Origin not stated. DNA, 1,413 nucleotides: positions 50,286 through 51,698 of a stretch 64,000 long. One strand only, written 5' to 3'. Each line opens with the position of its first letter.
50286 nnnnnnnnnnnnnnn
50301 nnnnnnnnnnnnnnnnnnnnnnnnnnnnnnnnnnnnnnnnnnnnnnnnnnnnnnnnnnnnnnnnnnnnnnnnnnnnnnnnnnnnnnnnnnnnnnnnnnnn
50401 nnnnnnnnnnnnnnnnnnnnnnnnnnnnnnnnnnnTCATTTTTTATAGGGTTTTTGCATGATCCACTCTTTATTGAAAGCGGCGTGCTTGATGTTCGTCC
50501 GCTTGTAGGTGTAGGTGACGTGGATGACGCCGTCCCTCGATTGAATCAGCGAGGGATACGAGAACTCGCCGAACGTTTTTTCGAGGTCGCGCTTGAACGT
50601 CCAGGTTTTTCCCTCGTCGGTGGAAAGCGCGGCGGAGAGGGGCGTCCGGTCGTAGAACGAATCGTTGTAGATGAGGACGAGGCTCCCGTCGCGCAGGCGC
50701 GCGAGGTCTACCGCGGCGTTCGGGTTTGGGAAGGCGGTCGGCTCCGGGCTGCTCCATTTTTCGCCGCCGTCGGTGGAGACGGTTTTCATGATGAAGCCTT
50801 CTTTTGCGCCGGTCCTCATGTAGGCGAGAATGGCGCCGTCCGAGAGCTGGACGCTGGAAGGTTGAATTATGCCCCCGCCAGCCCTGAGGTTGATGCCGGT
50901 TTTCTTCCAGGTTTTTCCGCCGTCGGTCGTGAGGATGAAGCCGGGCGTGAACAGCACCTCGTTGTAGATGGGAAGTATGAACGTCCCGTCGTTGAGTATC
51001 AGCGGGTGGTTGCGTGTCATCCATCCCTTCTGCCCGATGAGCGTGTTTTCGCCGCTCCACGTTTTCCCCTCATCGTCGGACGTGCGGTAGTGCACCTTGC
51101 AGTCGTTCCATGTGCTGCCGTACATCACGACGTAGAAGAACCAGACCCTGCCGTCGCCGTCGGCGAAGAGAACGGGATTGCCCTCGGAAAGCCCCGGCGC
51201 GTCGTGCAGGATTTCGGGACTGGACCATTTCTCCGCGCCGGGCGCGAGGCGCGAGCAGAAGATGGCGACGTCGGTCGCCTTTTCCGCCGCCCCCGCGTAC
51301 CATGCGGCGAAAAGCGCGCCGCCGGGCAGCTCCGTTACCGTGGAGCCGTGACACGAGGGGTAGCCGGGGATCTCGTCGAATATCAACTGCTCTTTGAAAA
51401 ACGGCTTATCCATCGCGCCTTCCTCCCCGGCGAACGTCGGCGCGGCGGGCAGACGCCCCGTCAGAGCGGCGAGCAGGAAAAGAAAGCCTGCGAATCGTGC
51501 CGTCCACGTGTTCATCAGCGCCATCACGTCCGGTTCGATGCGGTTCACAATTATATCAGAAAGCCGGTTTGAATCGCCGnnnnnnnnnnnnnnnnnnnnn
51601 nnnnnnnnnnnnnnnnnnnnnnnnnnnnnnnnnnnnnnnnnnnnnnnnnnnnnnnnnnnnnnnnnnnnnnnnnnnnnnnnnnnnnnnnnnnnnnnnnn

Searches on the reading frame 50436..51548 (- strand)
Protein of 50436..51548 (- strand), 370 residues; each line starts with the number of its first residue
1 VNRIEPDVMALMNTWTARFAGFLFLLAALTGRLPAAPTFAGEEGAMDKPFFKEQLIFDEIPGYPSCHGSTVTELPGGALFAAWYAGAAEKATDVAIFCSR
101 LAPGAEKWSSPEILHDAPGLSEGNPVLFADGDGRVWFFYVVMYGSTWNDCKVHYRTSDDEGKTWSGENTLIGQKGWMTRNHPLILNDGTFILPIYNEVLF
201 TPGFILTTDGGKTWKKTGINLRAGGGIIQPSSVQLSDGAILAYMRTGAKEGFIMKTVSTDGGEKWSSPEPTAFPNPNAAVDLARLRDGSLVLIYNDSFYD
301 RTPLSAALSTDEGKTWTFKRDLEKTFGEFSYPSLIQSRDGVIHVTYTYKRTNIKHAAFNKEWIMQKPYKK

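Call 19: search_protein_families(library=pfam, proteins=[window:50436-51548:-], max_evalue=0.001)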
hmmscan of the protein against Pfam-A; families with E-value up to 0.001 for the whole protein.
window:50436-51548:- (370 aa): 3 families
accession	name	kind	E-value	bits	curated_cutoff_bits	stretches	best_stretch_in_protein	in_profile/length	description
PF13088.12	BNR_2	-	1.3e-68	231.8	31.4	1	77-344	1-277/277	BNR repeat-like domain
PF02012.26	BNR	-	7.7e-08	31.6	27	0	206-216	2-12/12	BNR/Asp-box repeat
PF15902.12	Sortilin-Vps10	-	2.9e-05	23.5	33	0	156-267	5-111/446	Sortilin, neurotensin receptor 3,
